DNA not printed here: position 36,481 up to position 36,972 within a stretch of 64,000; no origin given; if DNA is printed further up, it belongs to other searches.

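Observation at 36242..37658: Tandem array of six KOW-like mini-proteins (64-76 aa)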

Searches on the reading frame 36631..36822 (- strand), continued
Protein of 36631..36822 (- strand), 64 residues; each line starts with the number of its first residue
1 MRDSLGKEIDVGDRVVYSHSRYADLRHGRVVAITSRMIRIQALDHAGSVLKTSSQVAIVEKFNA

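Call 53: get_annotated_region(hit=H34, flank=3000)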
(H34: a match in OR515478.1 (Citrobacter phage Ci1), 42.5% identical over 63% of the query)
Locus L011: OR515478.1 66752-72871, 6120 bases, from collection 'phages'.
description: Citrobacter phage Ci1, complete genome.
organism: Citrobacter phage Ci1 (NCBI taxid 3074391)
taxonomy: Viruses; Duplodnaviria; Heunggongvirae; Uroviricota; Caudoviricetes; Straboviridae
host: Citrobacter sp. JL 976; source: -; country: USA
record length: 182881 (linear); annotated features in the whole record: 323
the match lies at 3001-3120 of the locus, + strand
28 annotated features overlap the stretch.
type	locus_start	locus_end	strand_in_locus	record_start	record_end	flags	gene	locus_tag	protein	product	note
CDS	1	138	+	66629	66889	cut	-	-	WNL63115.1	hypothetical protein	-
tRNA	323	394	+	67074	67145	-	-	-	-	tRNA-Phe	-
tRNA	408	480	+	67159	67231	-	-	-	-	tRNA-Ala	-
tRNA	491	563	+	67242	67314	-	-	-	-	tRNA-Gln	-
CDS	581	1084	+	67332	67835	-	-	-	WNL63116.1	HNH homing endonuclease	HNH homing endonuclease # Phage intron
tRNA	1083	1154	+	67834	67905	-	-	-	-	tRNA-Trp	-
tRNA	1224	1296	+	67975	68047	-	-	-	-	tRNA-Val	-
tRNA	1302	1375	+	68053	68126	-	-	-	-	tRNA-Cys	-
tRNA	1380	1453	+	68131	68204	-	-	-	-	tRNA-Ile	-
tRNA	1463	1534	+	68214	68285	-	-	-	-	tRNA-Arg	-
CDS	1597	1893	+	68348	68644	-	-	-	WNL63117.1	hypothetical protein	-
CDS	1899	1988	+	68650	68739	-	-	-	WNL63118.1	hypothetical protein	-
CDS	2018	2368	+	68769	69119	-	-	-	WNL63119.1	hypothetical protein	-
CDS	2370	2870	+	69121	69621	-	-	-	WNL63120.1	hypothetical protein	-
CDS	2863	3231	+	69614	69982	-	-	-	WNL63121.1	hypothetical protein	-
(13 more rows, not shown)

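Call 58: get_annotated_region(hit=H33, flank=3000)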
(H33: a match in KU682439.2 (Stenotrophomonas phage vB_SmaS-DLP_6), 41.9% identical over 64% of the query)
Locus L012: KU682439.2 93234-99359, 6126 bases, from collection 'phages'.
description: Stenotrophomonas phage vB_SmaS-DLP_6, complete genome.
organism: Stenotrophomonas phage vB_SmaS-DLP_6 (NCBI taxid 1651816)
taxonomy: Viruses; Duplodnaviria; Heunggongvirae; Uroviricota; Caudoviricetes
host: Stenotrophomonas maltophilia D1571; source: soil; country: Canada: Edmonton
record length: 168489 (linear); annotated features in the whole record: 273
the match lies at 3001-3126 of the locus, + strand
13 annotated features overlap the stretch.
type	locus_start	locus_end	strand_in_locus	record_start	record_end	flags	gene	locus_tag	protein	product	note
CDS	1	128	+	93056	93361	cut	-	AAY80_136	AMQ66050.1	hypothetical protein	-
CDS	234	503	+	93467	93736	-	-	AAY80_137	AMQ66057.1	hypothetical protein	-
CDS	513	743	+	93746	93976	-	-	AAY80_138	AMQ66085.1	hypothetical protein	-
CDS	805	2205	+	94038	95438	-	-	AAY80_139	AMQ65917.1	hypothetical protein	-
CDS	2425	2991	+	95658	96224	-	-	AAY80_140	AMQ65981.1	kinase protein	-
CDS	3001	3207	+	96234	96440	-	-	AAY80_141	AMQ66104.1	hypothetical protein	-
CDS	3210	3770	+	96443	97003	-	-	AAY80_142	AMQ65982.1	hypothetical protein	-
CDS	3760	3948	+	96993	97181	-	-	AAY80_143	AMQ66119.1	hypothetical protein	-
CDS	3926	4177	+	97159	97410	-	-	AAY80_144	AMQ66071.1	hypothetical protein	-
CDS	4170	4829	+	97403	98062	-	-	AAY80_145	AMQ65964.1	metallophoesterase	-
CDS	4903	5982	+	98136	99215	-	-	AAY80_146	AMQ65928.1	ADP-ribose pyrophosphatase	-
CDS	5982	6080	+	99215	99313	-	-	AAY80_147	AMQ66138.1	hypothetical protein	-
CDS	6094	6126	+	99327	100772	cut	-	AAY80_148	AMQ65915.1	nicotinamide phosphoribosyltransferase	-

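Call 67: find_homologous_proteins(query=A4, max_evalue=0.00001)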
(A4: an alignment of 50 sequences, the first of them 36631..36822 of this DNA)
Query A4 (50 sequences) (64 aa, profile of the alignment): 32 proteins with E <= 0.00001 among 414 candidates.
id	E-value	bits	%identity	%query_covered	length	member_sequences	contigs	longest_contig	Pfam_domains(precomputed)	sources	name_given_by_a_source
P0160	3.8e-19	86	28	89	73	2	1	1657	PF23835.2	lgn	-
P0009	1.4e-18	84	88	100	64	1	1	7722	PF23835.2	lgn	-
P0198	1.5e-18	84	48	98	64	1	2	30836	PF23835.2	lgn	-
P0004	6.1e-17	79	98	100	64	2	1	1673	PF23835.2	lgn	-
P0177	5.3e-16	76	29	64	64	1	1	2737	PF23835.2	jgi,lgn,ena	jgi:hypothetical protein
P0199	2.3e-13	68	27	75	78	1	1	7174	PF23835.2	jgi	jgi:hypothetical protein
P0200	1.6e-12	65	28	63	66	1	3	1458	PF23835.2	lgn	-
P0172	2.3e-12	64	29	66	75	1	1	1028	PF23835.2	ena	-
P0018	2.7e-11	61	33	61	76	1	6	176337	-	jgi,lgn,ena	-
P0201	2.8e-11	61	26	84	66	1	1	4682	PF23835.2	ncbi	-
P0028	3.4e-11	61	35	72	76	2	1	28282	PF23835.2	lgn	-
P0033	1.5e-10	59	35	72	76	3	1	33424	-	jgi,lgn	-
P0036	2.7e-10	58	38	70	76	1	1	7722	PF23835.2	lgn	-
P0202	7.7e-10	56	33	52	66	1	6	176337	PF23835.2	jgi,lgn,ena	-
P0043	1.6e-9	55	31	61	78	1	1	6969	PF23835.2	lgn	-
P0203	7.8e-9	53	39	52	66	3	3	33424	PF23835.2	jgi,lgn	-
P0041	1.8e-8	52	27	69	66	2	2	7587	PF23835.2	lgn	-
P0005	2.0e-8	52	47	27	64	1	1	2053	PF23835.2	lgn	-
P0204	2.6e-8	51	33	52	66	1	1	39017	PF23835.2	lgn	-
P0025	2.7e-8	51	-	-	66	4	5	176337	PF23835.2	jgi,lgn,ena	-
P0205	3.2e-8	51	39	52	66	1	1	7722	PF23835.2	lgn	-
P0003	3.3e-8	51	31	84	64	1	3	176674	PF23835.2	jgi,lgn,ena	-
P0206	3.5e-8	51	42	52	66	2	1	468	PF23835.2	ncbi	-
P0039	3.8e-8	51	30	77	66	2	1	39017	PF23835.2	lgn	-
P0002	4.1e-8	51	33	84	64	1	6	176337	PF23835.2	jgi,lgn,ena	-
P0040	1.4e-7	49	25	69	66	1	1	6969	PF23835.2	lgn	-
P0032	1.8e-7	49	30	69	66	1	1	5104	PF23835.2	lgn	-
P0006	3.4e-7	48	31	86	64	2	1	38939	PF23835.2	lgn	-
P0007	1.3e-6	46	35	86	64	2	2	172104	PF23835.2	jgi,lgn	jgi:hypothetical protein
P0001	1.3e-6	46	29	86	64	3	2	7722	PF23835.2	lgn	-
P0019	1.6e-6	46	26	66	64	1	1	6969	PF23835.2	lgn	-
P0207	1.8e-6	45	33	52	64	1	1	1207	PF23835.2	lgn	-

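Call 69: find_related_loci(query=A5, collection=viral_contigs, flank=6000)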
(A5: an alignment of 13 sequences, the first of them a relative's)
Query A5 (77 aa) in viral_contigs; peptide patterns used: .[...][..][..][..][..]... (x = any residue, [..] = any of these).
48 stretches matched a pattern; 11 encode a relative of the query (tblastn E <= 1e-3); 11 distinct loci.
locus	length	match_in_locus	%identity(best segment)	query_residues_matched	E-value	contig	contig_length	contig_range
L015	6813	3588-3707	53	1-40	3e-12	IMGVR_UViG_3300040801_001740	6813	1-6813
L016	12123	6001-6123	51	1-41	3e-12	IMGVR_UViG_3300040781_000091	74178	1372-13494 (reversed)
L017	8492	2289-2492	38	1-64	3e-11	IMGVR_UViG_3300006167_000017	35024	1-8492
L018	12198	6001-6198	38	1-62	8e-10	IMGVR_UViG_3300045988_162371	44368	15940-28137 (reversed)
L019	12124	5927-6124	38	1-62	8e-10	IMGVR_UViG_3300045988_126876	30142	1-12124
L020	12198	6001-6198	38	1-62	8e-10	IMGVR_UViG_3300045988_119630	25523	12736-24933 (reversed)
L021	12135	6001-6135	42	1-45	8e-8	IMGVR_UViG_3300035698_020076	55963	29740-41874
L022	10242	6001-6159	40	3-59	3e-7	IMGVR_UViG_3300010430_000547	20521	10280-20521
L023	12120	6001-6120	33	1-40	2e-5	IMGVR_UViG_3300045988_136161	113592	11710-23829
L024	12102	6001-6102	35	5-38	3e-5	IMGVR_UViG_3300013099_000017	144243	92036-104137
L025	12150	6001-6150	40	3-53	4e-5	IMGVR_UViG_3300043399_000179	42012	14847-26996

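Call 72: search_protein_families(library=pfam, max_evalue=0.001, proteins=[L016:3047-4282:+, L016:6552-7646:+, L018:4717-6000:+, L018:3620-4510:+, L018:7343-7966:+, L021:5042-5998:+, L021:6772-7941:+, L023:6080-6886:+, L023:6897-8477:+, L022:4674-5741:+])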
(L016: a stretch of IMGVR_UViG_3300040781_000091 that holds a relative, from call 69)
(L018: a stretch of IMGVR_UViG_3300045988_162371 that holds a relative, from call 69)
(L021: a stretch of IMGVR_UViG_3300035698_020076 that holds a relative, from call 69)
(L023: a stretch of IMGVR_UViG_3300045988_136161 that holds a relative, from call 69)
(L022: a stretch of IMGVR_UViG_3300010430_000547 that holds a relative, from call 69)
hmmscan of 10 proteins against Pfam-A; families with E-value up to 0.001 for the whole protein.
L016:3047-4282:+ (411 aa): 1 family
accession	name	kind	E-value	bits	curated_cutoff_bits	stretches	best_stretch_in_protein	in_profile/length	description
PF01139.22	RtcB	-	1.9e-130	436.3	27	1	30-411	1-426/426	tRNA-splicing ligase RtcB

L016:6552-7646:+ (364 aa): 4 families
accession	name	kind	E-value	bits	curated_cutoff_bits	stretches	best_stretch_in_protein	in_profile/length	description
PF00293.34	NUDIX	-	6.6e-18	65.5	21.1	1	225-349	6-124/134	NUDIX domain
PF01467.32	CTP_transf_like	-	5.6e-11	43.2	21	1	15-73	2-63/133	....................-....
PF14815.12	NUDIX_4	-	0.00046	20.4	35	1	228-301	4-73/113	NUDIX domain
PF06574.18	FAD_syn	-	0.00077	19.7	27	0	9-67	5-63/158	FAD synthetase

L018:4717-6000:+ (427 aa): 1 family
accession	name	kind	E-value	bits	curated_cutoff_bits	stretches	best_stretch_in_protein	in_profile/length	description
PF01139.22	RtcB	-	5.5e-59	200.9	27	2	120-424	138-425/426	tRNA-splicing ligase RtcB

L018:3620-4510:+ (296 aa): 1 family
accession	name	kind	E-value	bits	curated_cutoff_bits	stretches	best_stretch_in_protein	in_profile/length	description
PF10127.15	RlaP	-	0.00083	19.5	23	0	15-76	10-72/249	RNA repair pathway DNA polymerase beta family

L018:7343-7966:+ (207 aa): 2 families
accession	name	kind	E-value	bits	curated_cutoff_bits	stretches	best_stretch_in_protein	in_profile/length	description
PF09414.15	RNA_ligase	-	4.9e-12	46.8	27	1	19-183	2-156/171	RNA ligase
PF09511.15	RNA_lig_T4_1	-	0.00051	20.4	28.3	0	17-189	43-211/227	RNA ligase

L021:5042-5998:+ (318 aa): 1 family
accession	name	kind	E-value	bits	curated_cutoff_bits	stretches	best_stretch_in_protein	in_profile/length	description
PF06067.16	DUF932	-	3e-41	142.1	23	1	78-297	2-227/227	Domain of unknown function (DUF932)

L021:6772-7941:+ (389 aa): 1 family
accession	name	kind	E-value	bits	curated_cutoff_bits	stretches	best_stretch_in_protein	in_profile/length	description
PF01145.31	Band_7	-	1.9e-17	64.3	23.6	1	29-208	2-170/176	SPFH domain / Band 7 family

L023:6080-6886:+ (268 aa): 0 families

L023:6897-8477:+ (526 aa): 0 families

L022:4674-5741:+ (355 aa): 4 families
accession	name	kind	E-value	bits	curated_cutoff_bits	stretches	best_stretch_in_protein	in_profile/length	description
PF00293.34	NUDIX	-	9.2e-21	74.7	21.1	1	218-350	3-133/134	NUDIX domain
PF01467.32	CTP_transf_like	-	4.9e-11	43.4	21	1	7-71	1-66/133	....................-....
PF05636.17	HIGH_NTase1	-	0.00036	20.4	27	0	9-37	7-37/402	HIGH Nucleotidyl Transferase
PF08218.17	Citrate_ly_lig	-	0.00094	19.3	20.9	0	13-61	9-52/182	Citrate lyase ligase C-terminal domain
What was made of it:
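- NAD-salvage-type genes (NadR-like, Nudix, NAMPT) lie next to family genes in L016, L022 and phage DLP_6 (calls 58, 72).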

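Call 75: get_annotated_region(hit=H26, flank=4000)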
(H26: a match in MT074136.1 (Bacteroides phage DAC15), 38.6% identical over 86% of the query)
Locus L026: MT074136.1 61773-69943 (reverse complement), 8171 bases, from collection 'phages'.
description: Bacteroides phage DAC15, complete genome.
organism: Bacteroides phage DAC15 (NCBI taxid 2710495)
taxonomy: Viruses; Duplodnaviria; Heunggongvirae; Uroviricota; Caudoviricetes; Crassvirales; Steigviridae; Asinivirinae; Wulfhauvirus; Wulfhauvirus bangladeshii
host: Bacteroides thetaiotaomicron VPI-5484; source: primary sewage effluent collected as it entered a drainage canal; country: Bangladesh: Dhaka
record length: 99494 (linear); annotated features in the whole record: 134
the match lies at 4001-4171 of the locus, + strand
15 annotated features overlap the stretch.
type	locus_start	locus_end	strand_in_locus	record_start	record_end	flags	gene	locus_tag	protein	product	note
CDS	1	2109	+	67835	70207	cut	-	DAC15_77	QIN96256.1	hypothetical protein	-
CDS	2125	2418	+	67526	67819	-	-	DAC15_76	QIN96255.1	hypothetical protein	-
CDS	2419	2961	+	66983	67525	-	-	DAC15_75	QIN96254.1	hypothetical protein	-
CDS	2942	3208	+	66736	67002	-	-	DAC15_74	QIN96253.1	hypothetical protein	-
CDS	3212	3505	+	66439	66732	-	-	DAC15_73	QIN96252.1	hypothetical protein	-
CDS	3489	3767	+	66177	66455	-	-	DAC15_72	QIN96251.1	hypothetical protein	-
CDS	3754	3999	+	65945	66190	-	-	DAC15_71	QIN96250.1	hypothetical protein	-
CDS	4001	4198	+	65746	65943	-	-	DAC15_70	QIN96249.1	hypothetical protein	-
CDS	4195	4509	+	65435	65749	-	-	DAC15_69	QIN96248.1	hypothetical protein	-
CDS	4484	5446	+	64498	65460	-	-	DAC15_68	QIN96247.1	hypothetical protein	-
CDS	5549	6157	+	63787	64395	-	-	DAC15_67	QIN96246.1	hypothetical protein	-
CDS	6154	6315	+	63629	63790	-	-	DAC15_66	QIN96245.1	hypothetical protein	-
CDS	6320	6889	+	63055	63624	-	-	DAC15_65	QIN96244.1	hypothetical protein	-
CDS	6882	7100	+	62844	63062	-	-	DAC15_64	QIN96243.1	hypothetical protein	-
CDS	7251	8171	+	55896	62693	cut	-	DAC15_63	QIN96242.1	hypothetical protein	-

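Call 76: get_annotated_region(hit=H29, flank=4000)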
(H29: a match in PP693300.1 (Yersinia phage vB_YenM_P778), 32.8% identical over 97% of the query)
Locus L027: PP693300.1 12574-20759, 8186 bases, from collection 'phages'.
description: Yersinia phage vB_YenM_P778, complete genome.
organism: Yersinia phage vB_YenM_P778 (NCBI taxid 3141559)
taxonomy: Viruses
host: Yersinia enterocolitica; source: fecal material of wild boar; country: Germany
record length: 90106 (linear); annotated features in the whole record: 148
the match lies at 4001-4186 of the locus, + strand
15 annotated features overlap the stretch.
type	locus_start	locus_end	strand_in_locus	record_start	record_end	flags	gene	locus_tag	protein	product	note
CDS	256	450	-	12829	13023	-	-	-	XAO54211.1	hypothetical protein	ORF024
CDS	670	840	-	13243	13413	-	-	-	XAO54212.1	hypothetical protein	ORF025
CDS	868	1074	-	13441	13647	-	-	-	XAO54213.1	hypothetical protein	ORF026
CDS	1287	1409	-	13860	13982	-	-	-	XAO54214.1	hypothetical protein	ORF027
CDS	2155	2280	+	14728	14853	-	-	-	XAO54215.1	hypothetical protein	ORF028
CDS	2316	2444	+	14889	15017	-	-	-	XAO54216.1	hypothetical protein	ORF029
CDS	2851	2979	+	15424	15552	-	-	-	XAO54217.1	hypothetical protein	ORF030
CDS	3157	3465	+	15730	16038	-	-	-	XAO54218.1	hypothetical protein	ORF031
CDS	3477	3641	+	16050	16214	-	-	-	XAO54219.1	hypothetical protein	ORF032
CDS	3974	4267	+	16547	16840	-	-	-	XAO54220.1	hypothetical protein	ORF033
CDS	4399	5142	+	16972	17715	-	-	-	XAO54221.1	hypothetical protein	ORF034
CDS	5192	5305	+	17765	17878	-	-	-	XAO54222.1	hypothetical protein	ORF035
CDS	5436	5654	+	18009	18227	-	-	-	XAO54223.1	hypothetical protein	ORF036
CDS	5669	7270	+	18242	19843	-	-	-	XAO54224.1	terminase large subunit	ORF037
CDS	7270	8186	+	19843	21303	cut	-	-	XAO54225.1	portal protein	ORF038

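Call 77: get_annotated_region(hit=H35, flank=4000)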
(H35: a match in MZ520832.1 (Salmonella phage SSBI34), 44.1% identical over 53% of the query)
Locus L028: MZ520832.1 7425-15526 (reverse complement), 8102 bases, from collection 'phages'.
description: Salmonella phage SSBI34, complete genome.
organism: Salmonella phage SSBI34 (NCBI taxid 2861009)
taxonomy: Viruses; Duplodnaviria; Heunggongvirae; Uroviricota; Caudoviricetes; Vequintavirinae
host: Salmonella enterica subsp. enterica serovar Typhimurium SE-BS17; source: -; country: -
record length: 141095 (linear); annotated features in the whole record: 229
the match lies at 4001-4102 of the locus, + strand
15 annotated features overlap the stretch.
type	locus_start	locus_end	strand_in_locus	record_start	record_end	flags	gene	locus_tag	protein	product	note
CDS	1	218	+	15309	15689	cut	-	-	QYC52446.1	hypothetical protein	hypothetical protein CR8_214 [Cronobacter phageCR8] [Cronobacter phage CR8;Cronobacter phage PBES 02] Length=115 ...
CDS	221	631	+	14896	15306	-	-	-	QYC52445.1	hypothetical protein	hypothetical protein O197_40 [Edwardsiella phage eiAU-183] [Edwardsiella phage eiAU;Edwardsiella phage eiAU- 183] ...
CDS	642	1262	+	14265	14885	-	-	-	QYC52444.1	hypothetical protein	hypothetical protein ADU18_0047 [Cronobacterphage PBES 02] [Cronobacter phage PBES 02] Length=205 Score=323 ...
CDS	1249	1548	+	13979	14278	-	-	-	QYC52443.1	hypothetical protein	hypothetical protein phiTE_143 [Pectobacteriumphage phiTE] [Pectobacterium phage phiTE] Length=104 Score=118 ...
CDS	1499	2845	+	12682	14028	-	-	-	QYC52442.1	ATP-dependent Clp endopeptidase, proteolytic subunit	ClpP ATP-dependent protease subunit[Pectobacterium phage phiTE] [Pectobacterium phage phiTE] Length=278 Score=238 ...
CDS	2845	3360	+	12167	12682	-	-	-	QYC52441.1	N-6-adenine-methyltransferase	putative DNA methyltransferase [Cronobacter phageCR3] [Cronobacter phage CR3;Cronobacter phage CR8;Cronobacter phage ...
CDS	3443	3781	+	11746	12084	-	-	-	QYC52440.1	hypothetical protein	hypothetical protein CR9_218 [Cronobacter phageCR9] [Cronobacter phage CR9] Length=73 Score=145 Expect=3.56e-44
CDS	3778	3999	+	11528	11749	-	-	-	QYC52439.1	hypothetical protein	hypothetical protein CR3_203 [Cronobacter phageCR3] [Cronobacter phage CR3;Cronobacter phage CR8;Cronobacter phage PBES ...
CDS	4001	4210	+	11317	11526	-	-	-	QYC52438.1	hypothetical protein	hypothetical protein [Caulobacter phage Cr30] [Caulobacter phage Cr30] Length=39 Score=44.7 Expect=1.55e- 04; ...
CDS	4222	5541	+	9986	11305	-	-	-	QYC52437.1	putative tRNA nucleotidyltransferase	putative tRNA nucleotidyltransferase [Cronobacterphage PBES 02] [Cronobacter phage PBES 02] Length=434 Score=620 ...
CDS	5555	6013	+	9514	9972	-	-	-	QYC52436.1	hypothetical protein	gi|966203588|ref|YP_009188903.1| hypotheticalprotein ADU18_0038 [Cronobacter phage PBES 02] [Cronobacter phage PBES ...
CDS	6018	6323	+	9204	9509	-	-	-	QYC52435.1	hypothetical protein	hypothetical protein CR3_197 [Cronobacter phageCR3] [Cronobacter phage CR3] Length=132 Score=187 Expect=4.16e-59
CDS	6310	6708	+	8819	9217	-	-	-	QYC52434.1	hypothetical protein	Non characterized phage protein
CDS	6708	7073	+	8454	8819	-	-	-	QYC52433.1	hypothetical protein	Non charecterized phage protein; Hypothetical Protein 20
CDS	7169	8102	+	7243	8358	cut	-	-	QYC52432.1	putative nucleotidyltransferase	putative nucleotidyltransferase [Cronobacterphage CR9] [Cronobacter phage CR9] Length=368 Score=516 Expect=0.0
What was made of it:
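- A CCA-adding enzyme gene starts 12 nt downstream in Salmonella phage SSBI34 (call 77).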

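Call 82: find_related_loci(query=A6, collection=viral_contigs, flank=6000)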
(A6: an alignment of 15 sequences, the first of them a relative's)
Query A6 (71 aa) in viral_contigs; peptide patterns used: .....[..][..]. (x = any residue, [..] = any of these).
24 stretches matched a pattern; 10 encode a relative of the query (tblastn E <= 1e-3); 10 distinct loci.
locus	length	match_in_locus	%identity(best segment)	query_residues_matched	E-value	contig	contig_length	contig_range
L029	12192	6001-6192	46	1-70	5e-12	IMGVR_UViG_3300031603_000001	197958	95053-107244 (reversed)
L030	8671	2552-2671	58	1-40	8e-10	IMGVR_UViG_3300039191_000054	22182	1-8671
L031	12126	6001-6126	48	1-40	5e-8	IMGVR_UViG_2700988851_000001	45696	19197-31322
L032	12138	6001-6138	50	1-44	7e-8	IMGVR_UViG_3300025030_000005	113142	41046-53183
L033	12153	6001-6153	41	1-51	8e-8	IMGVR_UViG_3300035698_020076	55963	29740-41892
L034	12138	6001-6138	48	1-42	8e-8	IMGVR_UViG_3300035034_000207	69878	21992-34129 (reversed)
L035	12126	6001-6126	48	1-40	1e-7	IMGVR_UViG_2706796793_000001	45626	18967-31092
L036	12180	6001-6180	40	2-71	2e-7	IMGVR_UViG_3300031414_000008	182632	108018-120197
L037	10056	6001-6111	46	3-39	1e-6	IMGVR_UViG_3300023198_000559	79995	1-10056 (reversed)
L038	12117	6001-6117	41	2-40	1e-5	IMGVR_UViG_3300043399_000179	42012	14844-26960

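Call 89: search_protein_families(library=ncbifam, max_evalue=1, proteins=[window:36631-36822:-])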
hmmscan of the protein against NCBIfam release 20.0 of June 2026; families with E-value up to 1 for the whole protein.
window:36631-36822:- (64 aa): 0 families
